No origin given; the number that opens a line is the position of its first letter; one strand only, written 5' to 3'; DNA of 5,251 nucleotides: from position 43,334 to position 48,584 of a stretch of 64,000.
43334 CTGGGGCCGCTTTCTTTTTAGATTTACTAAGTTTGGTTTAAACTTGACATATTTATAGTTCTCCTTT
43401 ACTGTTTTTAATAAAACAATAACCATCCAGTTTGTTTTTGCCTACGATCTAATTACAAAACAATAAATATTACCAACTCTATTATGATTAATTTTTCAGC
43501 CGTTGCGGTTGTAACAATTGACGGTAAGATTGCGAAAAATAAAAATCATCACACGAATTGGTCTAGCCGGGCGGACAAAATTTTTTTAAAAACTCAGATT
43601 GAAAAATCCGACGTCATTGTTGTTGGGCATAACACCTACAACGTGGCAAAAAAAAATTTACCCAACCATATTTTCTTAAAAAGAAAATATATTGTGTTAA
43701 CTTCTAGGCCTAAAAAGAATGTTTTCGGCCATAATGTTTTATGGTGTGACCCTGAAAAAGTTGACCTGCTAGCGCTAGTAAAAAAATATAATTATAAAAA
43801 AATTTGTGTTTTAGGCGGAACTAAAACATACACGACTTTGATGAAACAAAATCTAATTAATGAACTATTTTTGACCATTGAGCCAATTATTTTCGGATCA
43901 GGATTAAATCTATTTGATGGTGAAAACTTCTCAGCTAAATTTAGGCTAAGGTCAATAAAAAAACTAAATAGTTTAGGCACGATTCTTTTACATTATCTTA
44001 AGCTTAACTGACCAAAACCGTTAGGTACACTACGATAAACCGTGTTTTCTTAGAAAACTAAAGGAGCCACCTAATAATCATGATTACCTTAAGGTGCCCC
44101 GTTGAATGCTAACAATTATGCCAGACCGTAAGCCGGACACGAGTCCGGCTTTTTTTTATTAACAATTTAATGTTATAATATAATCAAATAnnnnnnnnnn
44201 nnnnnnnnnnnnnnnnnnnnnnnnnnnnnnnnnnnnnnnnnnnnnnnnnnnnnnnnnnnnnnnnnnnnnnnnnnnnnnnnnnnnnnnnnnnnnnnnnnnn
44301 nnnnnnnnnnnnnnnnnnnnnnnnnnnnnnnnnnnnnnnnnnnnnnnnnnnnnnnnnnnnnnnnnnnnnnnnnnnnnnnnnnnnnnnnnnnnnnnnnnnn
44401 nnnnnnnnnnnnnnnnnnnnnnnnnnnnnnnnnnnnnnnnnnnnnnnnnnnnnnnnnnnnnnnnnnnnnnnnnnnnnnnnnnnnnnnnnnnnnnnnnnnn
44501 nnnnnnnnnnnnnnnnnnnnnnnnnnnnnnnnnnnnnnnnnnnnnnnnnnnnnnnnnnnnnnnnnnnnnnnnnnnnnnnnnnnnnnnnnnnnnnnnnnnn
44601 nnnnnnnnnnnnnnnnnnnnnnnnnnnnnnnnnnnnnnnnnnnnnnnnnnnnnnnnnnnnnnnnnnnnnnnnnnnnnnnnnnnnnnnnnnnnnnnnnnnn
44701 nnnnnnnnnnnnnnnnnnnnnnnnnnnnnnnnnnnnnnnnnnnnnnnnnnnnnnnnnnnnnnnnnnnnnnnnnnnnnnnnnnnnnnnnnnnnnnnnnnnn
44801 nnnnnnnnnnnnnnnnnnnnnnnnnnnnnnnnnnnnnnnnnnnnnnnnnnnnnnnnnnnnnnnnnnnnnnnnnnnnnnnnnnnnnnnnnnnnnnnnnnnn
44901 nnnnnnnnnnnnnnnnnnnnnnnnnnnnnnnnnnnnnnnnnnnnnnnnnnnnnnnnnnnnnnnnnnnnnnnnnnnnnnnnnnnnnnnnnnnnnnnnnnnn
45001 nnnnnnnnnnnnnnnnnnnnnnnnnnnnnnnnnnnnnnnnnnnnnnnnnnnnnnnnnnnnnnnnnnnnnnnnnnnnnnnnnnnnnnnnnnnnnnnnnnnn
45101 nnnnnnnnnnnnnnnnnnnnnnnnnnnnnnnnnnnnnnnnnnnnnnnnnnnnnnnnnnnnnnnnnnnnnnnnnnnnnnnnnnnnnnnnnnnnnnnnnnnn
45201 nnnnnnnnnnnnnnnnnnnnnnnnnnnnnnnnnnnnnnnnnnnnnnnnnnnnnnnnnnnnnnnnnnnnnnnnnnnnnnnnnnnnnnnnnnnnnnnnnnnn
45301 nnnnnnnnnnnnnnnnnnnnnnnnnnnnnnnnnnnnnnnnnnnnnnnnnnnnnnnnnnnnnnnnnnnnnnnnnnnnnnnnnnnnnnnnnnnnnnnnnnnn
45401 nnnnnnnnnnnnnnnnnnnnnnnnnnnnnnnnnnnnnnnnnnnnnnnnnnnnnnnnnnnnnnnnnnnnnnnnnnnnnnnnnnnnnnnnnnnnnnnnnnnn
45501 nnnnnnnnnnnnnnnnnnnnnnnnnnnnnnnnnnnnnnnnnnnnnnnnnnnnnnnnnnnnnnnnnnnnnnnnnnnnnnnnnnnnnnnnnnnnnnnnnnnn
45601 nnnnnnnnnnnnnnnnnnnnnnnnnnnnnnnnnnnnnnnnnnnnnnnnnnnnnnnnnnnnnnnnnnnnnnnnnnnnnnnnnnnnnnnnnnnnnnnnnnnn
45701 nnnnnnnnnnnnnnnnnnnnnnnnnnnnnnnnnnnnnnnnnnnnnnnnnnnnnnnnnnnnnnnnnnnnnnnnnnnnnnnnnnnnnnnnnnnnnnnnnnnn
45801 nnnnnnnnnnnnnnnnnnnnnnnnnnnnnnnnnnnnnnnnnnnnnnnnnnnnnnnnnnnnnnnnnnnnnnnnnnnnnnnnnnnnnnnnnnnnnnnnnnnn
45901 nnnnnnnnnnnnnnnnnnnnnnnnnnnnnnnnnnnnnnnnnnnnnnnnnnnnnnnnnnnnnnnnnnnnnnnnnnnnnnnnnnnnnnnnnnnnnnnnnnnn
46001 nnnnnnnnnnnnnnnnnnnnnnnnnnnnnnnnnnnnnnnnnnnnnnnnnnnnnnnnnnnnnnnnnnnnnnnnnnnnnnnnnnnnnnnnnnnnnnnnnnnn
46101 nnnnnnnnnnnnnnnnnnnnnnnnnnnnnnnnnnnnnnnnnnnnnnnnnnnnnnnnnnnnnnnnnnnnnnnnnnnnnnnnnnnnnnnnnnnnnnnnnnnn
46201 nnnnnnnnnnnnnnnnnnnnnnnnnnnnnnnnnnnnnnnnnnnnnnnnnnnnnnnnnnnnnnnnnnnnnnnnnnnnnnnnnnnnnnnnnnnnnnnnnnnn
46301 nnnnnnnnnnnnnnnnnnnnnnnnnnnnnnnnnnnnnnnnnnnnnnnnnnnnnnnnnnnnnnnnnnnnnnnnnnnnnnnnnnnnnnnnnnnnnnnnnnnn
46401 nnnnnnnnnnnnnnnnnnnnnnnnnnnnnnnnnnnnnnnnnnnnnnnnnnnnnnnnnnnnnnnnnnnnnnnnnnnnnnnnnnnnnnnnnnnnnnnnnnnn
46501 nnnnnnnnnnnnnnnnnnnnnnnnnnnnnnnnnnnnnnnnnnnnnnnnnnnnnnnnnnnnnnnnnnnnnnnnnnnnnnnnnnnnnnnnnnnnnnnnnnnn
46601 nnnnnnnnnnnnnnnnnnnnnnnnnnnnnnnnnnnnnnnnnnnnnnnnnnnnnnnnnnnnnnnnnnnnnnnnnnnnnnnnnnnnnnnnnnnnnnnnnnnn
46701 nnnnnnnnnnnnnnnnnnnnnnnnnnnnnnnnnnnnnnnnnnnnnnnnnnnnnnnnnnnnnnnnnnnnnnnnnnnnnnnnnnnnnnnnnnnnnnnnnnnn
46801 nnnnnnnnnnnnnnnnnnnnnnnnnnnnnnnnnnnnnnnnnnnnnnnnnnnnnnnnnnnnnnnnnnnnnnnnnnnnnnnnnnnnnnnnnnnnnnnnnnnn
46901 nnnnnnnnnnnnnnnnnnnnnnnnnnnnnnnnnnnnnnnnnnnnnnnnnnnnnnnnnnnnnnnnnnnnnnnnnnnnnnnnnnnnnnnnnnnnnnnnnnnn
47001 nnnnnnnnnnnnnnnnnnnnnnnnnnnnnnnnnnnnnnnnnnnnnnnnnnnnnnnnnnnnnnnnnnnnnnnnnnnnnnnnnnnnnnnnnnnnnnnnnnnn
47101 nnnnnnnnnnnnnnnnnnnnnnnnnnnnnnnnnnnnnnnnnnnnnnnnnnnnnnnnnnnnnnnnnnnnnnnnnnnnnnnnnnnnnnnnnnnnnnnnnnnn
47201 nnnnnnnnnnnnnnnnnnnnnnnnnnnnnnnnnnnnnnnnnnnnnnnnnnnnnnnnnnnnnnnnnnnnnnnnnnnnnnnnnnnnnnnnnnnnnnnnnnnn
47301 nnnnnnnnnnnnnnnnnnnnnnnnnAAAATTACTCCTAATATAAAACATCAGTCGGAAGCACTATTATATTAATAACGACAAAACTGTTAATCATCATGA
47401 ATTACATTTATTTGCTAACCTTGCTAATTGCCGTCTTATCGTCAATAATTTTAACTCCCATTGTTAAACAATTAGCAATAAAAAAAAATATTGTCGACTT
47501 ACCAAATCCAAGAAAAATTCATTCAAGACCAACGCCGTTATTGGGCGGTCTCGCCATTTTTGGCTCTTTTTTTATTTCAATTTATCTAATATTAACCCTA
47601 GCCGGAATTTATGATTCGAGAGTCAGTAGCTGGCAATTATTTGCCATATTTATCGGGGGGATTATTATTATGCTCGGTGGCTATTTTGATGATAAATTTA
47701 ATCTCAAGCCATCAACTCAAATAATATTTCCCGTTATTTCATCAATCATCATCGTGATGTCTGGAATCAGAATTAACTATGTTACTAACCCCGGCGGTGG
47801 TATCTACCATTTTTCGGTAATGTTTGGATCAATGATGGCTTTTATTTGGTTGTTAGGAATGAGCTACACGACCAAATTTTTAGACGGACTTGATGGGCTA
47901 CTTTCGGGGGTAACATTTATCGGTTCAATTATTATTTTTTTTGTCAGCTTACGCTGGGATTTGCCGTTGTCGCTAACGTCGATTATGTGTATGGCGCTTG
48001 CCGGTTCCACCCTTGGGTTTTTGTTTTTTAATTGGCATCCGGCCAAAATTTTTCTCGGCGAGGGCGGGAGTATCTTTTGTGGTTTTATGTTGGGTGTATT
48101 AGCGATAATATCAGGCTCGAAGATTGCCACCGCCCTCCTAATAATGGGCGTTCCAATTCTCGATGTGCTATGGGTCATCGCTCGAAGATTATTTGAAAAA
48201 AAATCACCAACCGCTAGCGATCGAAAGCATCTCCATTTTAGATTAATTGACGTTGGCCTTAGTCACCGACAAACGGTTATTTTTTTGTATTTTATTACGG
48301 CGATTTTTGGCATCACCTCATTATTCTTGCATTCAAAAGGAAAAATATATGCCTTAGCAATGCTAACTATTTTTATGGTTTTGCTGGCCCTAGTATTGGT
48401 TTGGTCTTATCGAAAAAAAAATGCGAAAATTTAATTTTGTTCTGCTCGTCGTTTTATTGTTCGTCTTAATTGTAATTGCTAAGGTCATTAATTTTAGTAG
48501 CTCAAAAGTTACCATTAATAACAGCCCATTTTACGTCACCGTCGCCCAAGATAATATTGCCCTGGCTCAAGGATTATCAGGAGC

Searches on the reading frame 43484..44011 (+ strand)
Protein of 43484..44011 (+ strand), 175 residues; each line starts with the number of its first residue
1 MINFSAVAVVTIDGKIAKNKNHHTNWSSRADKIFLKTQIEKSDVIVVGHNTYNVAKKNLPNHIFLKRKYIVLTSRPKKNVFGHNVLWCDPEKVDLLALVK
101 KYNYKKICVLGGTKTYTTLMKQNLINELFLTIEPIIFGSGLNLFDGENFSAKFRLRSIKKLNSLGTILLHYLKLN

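Call 58: search_protein_families(library=pfam, proteins=[window:43484-44011:+], max_evalue=0.0001)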
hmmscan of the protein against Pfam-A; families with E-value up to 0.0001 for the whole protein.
window:43484-44011:+ (175 aa): 2 families
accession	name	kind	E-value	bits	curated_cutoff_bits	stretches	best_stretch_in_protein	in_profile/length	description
PF01872.23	RibD_C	-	3.7e-18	66.5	24.1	1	8-161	7-191/197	RibD C-terminal domain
PF00186.24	DHFR_1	-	6.6e-08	32.8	25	1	7-122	5-107/159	Dihydrofolate reductase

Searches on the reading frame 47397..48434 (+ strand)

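Call 58: search_protein_families(library=pfam, proteins=[window:47397-48434:+], max_evalue=0.0001)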
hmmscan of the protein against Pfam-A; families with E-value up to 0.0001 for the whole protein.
window:47397-48434:+ (345 aa): 1 family
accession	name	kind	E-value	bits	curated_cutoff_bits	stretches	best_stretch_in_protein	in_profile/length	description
PF00953.26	Glycos_transf_4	-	2.9e-28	99.3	27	1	82-239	2-159/160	Glycosyl transferase family 4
